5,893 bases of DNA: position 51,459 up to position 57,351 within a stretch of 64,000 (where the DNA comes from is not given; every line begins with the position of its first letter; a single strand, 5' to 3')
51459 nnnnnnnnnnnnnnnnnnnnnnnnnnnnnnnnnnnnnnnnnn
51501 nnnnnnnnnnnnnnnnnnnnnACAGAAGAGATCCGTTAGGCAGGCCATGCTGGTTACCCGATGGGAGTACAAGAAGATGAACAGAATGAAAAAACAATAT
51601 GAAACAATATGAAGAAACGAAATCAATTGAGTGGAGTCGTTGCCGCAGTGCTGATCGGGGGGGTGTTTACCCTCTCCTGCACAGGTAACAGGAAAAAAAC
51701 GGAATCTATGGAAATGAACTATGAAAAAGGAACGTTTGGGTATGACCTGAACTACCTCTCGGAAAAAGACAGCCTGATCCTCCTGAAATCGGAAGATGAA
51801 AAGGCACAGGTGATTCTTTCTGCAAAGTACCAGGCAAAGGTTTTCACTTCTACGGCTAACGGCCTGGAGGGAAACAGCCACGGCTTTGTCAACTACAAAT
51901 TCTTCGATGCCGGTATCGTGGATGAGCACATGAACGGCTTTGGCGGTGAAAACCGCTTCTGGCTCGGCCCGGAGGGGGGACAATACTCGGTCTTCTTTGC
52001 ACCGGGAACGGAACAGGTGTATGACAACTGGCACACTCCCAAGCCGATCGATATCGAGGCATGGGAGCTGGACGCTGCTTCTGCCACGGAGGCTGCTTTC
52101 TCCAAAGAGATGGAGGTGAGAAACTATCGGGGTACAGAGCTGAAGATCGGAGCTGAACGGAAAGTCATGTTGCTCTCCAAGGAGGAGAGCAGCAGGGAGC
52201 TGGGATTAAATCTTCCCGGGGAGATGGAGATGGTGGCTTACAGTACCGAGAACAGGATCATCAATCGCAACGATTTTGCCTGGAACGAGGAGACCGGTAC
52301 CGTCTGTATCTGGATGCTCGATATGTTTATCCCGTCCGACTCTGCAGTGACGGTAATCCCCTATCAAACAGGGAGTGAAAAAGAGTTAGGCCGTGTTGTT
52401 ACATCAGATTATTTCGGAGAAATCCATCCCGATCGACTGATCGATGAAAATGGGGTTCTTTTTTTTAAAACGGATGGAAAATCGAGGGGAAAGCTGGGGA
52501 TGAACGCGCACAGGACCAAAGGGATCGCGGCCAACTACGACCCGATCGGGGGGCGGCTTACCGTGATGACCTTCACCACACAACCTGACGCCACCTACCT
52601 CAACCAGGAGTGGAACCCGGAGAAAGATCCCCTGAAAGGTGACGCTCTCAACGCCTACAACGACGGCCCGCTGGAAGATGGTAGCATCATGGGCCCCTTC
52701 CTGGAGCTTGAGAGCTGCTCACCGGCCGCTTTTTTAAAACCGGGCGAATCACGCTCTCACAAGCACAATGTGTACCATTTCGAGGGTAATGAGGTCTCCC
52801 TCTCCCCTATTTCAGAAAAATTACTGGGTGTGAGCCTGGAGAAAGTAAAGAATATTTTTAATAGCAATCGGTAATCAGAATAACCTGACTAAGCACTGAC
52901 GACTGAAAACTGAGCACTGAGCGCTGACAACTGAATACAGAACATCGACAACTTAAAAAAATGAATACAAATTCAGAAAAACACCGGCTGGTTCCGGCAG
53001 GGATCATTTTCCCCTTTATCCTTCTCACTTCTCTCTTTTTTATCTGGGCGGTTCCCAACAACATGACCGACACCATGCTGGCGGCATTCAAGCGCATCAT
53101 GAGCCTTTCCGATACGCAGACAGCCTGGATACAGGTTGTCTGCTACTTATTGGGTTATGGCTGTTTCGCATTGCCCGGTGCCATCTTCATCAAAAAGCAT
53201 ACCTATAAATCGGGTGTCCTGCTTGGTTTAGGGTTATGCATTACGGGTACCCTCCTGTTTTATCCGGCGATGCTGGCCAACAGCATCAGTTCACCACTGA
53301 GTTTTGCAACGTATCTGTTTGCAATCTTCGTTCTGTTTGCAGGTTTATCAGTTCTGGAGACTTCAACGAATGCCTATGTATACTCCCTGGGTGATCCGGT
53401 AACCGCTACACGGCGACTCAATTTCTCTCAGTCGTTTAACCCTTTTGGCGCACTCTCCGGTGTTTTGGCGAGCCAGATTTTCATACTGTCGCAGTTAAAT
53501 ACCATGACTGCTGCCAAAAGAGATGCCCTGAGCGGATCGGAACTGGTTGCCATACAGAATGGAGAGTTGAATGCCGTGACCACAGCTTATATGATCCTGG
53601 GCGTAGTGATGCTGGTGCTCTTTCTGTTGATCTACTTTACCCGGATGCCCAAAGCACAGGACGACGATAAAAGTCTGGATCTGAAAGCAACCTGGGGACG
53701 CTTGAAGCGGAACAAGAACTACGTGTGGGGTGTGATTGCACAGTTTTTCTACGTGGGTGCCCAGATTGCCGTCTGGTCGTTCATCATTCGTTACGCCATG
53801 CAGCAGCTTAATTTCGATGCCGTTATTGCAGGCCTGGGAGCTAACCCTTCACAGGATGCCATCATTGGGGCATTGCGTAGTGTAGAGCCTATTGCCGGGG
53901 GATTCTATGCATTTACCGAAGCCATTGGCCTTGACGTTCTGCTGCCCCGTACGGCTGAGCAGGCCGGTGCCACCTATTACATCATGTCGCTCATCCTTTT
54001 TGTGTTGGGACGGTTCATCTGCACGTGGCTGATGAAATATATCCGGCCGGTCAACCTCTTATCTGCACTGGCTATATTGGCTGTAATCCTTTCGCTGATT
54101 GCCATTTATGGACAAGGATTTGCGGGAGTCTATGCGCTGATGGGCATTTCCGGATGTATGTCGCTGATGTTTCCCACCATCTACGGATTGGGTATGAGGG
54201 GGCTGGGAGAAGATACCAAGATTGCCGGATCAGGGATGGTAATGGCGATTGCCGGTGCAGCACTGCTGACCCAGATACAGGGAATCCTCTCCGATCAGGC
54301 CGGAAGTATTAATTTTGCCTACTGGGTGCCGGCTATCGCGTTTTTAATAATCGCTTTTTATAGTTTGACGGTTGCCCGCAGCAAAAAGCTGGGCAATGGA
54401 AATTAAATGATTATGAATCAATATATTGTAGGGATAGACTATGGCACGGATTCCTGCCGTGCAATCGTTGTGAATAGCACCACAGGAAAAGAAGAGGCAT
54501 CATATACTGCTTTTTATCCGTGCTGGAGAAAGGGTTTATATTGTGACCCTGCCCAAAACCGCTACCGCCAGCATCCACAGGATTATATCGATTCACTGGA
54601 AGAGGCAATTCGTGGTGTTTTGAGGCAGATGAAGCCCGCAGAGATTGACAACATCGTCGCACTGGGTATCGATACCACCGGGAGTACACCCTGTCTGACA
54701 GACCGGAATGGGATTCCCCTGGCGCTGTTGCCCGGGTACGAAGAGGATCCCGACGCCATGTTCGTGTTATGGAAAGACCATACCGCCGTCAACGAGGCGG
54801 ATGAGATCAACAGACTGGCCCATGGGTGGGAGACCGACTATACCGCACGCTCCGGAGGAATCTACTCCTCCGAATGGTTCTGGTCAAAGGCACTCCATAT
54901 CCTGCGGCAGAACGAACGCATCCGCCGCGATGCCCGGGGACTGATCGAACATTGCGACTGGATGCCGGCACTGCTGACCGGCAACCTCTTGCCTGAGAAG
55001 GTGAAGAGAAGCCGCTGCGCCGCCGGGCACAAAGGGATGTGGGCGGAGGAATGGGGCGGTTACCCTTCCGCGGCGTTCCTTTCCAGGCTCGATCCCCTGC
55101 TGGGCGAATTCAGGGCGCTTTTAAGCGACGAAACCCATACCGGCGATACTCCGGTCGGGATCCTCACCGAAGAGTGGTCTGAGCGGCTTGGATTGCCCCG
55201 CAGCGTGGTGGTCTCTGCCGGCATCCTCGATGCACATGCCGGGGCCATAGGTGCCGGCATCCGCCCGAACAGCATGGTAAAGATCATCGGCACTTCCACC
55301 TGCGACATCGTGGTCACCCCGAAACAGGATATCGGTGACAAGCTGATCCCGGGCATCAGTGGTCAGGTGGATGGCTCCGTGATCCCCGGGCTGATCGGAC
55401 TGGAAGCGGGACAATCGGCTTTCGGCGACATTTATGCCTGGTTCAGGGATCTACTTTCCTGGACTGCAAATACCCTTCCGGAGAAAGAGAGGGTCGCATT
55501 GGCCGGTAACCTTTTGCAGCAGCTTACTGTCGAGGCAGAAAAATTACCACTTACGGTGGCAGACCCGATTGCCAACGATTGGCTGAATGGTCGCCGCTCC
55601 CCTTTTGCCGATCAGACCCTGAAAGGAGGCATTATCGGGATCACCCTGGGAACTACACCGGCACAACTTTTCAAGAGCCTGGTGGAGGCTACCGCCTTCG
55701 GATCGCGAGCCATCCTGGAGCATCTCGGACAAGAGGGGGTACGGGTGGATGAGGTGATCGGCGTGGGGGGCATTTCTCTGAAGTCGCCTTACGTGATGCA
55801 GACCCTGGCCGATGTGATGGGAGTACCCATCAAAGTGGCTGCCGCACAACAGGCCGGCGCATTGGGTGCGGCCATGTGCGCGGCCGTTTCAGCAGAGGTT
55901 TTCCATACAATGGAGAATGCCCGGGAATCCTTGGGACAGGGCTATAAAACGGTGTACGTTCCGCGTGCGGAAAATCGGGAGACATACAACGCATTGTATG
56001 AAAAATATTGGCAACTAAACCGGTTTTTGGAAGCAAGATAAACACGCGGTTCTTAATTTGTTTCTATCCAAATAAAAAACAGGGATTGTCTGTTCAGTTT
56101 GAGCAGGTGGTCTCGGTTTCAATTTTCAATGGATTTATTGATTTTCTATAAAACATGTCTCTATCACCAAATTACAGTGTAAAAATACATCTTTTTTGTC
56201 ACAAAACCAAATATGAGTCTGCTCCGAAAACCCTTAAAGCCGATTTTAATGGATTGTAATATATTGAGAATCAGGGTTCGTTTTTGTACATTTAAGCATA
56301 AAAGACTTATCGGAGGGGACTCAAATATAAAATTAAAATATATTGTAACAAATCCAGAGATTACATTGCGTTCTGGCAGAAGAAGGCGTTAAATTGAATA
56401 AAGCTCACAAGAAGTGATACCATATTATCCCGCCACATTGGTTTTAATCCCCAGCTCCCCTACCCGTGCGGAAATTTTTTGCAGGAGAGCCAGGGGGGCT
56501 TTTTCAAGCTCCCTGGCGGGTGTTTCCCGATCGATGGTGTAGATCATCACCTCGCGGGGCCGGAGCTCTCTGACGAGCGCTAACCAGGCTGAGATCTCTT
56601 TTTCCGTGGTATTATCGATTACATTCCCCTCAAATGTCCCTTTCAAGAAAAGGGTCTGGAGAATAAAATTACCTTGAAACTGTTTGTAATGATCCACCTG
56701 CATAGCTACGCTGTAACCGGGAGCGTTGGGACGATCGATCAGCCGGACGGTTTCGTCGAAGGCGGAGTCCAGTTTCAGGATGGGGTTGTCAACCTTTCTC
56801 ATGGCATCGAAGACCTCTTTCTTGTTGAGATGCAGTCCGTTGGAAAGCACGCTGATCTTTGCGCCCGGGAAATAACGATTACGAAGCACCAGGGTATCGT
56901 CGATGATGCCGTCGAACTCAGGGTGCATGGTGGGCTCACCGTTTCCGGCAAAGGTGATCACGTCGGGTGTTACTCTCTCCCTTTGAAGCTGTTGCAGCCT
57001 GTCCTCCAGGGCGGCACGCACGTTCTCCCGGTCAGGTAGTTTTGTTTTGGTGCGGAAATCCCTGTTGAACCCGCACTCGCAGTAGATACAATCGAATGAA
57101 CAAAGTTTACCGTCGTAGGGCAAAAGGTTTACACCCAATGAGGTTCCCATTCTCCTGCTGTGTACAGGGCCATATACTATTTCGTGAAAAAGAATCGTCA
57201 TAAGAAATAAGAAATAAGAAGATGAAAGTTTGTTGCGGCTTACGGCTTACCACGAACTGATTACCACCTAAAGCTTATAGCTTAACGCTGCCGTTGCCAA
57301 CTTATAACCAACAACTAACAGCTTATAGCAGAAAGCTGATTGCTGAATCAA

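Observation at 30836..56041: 25-kb LacI-controlled polysaccharide utilisation locus built around GH172 x3, GH183(DUF4185) and GH116: probable D-arabinan / D-arabinofuranoside degradation system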

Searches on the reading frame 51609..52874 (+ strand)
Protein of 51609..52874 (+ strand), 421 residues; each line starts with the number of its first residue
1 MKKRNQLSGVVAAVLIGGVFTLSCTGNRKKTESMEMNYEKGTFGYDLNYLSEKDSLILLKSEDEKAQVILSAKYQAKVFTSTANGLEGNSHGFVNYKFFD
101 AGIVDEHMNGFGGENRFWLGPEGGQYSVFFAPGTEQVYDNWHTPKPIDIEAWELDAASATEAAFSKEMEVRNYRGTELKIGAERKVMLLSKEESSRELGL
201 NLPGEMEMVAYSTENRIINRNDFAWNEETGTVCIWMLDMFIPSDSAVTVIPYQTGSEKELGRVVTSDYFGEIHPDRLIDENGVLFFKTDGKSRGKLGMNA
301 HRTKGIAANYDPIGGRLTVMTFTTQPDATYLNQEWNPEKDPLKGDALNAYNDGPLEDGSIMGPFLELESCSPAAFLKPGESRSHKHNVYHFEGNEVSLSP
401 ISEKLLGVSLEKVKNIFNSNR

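Call 4: search_protein_families(library=pfam, proteins=[window:51609-52874:+], max_evalue=0.01)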
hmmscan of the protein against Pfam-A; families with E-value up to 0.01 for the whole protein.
window:51609-52874:+ (421 aa): 1 family
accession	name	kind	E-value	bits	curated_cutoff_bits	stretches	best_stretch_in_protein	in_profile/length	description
PF20583.3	DUF6786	-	2.1e-153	511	27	1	41-417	1-376/376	Family of unknown function (DUF6786)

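Call 6: search_protein_families(library=ncbifam, proteins=[window:51609-52874:+], max_evalue=0.001)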
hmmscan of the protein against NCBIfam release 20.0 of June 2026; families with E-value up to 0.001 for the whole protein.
window:51609-52874:+ (421 aa): 0 families

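Call 47: search_solved_structures(query=window:51609-52874:+, max_evalue=1)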
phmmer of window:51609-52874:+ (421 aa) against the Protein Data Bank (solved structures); distinct sequences matched with E-value up to 1: 0.

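Call 63: find_homologous_proteins(query=window:51609-52874:+, max_evalue=0.001)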
Query window:51609-52874:+ (421 aa): 6179 proteins with E <= 0.001 among 8000 candidates; the best 120 are listed.
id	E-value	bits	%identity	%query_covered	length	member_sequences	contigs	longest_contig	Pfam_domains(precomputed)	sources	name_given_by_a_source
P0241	1.3e-257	873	91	99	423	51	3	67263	PF20583.4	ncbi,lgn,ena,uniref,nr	ncbi:MAG: hypothetical protein XD92_0025 [Proteiniphilum acetatigenes]|uniref:Lipoprotein n=1 Tax=Pr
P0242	1.5e-254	863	90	99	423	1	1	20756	PF20583.4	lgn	-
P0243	3.1e-244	829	86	100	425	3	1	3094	PF20583.4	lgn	-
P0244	2.6e-242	822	85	99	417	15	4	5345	PF20583.4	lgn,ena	-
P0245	3.0e-234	796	81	99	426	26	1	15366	PF20583.4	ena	-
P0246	2.4e-233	793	81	99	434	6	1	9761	PF20583.4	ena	-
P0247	1.6e-232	790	81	99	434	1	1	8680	PF20583.4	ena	-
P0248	4.8e-226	769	82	96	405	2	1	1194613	PF20583.4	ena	-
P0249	9.1e-221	751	78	99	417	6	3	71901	PF20583.4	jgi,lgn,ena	jgi:hypothetical protein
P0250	2.7e-219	746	76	99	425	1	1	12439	PF20583.4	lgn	-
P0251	1.2e-215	734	75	99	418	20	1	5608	PF20583.4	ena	-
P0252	8.2e-215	732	75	99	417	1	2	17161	PF20583.4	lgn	-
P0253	1.3e-214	731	75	99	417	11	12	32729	PF20583.4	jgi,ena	jgi:hypothetical protein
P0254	4.5e-214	729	75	99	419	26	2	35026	PF20583.4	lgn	-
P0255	4.7e-209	713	74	99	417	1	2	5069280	PF20583.4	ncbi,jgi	jgi:hypothetical protein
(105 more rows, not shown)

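Call 68: search_solved_structures(query=A4, max_evalue=10)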
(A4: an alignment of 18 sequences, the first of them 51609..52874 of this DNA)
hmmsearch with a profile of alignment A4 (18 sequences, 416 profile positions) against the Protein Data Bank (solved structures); distinct sequences matched with E-value up to 10: 2.
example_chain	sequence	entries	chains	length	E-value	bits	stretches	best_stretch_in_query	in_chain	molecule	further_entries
5ftw_A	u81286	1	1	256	0.51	12.3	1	148-206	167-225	CHEMOTAXIS PROTEIN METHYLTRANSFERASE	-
8t49_L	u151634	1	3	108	1.6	10.6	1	303-336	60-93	RM_N332_03 light chain Fv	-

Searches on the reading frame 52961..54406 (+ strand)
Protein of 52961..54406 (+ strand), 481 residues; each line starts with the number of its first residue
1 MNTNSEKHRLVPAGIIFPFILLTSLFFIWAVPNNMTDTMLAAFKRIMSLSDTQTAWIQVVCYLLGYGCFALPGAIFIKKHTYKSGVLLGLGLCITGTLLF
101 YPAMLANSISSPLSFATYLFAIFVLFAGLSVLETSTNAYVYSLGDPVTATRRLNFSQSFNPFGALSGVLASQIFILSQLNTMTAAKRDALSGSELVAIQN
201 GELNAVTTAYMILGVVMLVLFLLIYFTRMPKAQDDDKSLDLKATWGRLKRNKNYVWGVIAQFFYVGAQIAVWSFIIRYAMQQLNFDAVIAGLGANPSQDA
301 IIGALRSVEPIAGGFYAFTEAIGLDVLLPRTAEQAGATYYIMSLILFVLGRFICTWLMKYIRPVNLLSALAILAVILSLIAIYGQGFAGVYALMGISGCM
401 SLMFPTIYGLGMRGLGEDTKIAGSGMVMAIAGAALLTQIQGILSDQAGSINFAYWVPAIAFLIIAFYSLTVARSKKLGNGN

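Call 4: search_protein_families(library=pfam, proteins=[window:52961-54406:+], max_evalue=0.01)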
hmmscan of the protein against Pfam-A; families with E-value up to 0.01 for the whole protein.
window:52961-54406:+ (481 aa): 1 family
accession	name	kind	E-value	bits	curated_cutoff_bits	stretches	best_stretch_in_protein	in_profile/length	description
PF07690.21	MFS_1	-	2.8e-14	53.2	33.4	1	27-293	6-245/347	Major Facilitator Superfamily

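Call 6: search_protein_families(library=ncbifam, proteins=[window:52961-54406:+], max_evalue=0.001)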
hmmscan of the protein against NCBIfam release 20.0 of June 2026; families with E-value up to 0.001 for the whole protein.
window:52961-54406:+ (481 aa): 4 families
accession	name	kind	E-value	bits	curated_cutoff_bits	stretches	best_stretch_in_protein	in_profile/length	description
TIGR00885.1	fucP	equivalog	1.8e-122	409.5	280.4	1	16-468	2-408/410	L-fucose:H+ symporter permease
NF007524.0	PRK10133.1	equivalog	4.4e-83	279.5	427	2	15-295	24-299/438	L-fucose:H+ symporter permease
TIGR01272.1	gluP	subfamily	5.6e-37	127.9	202.55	2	110-281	5-169/310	glucose/galactose MFS transporter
NF046060.1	NagP_SO3503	equivalog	4.3e-26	91.8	625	1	16-280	5-256/423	N-acetylglucosamine MFS transporter NagP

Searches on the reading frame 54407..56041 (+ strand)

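Call 4: search_protein_families(library=pfam, proteins=[window:54407-56041:+], max_evalue=0.01)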
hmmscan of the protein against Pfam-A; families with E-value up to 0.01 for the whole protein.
window:54407-56041:+ (544 aa): 3 families
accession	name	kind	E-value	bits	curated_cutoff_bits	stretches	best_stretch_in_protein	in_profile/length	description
PF02782.22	FGGY_C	-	2.3e-41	142.2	27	1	292-496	3-198/198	FGGY family of carbohydrate kinases, C-terminal domain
PF00370.27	FGGY_N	-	2.2e-10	41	28.8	1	6-282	1-245/245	FGGY family of carbohydrate kinases, N-terminal domain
PF01869.26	BcrAD_BadFG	-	2.4e-05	24.4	31.5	0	436-492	210-271/271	BadF/BadG/BcrA/BcrD ATPase family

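Call 6: search_protein_families(library=ncbifam, proteins=[window:54407-56041:+], max_evalue=0.001)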
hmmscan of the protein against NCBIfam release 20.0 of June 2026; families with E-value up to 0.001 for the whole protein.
window:54407-56041:+ (544 aa): 10 families
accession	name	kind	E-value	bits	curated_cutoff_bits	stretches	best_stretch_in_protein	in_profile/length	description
NF003154.0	PRK04123.1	equivalog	7.7e-200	665.3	428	1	3-539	2-535/554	ribulokinase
TIGR01234.1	L-ribulokinase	equivalog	3.7e-171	570.5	583.25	1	6-542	2-531/536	ribulokinase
TIGR01315.1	5C_CHO_kinase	subfamily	2.4e-47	161.9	408.7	1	7-539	2-535/541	FGGY family pentulose kinase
TIGR01312.1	XylB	equivalog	9.8e-42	143.1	380.25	2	370-537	313-479/481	xylulokinase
NF008187.0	PRK10939.1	equivalog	1.4e-27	96.6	528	1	5-536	4-498/521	autoinducer-2 kinase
TIGR01311.1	glycerol_kin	equivalog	1e-24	86.7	590.35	2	394-527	348-480/496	glycerol kinase GlpK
NF000756.0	PRK00047.1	subfamily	8.2e-20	70.6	498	2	395-526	351-480/502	glycerol kinase GlpK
TIGR02628.1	fuculo_kin_coli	equivalog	3.6e-10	39.4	470.9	1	249-517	213-463/465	L-fuculokinase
NF011601.0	PRK15027.1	equivalog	3.6e-10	38.8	912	1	391-532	331-477/484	xylulokinase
TIGR01314.1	gntK_FGGY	equivalog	2e-09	36.5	648.55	1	256-543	218-495/505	gluconokinase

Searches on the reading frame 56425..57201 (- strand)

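Call 61: search_protein_families(library=pfam, proteins=[window:56425-57201:-], max_evalue=0.00001)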
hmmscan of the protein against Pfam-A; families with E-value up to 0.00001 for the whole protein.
window:56425-57201:- (258 aa): 1 family
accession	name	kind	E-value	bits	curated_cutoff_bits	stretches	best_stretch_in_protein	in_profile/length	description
PF04055.27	Radical_SAM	-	1.9e-10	41.6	29.5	1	33-165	6-126/166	Radical SAM superfamily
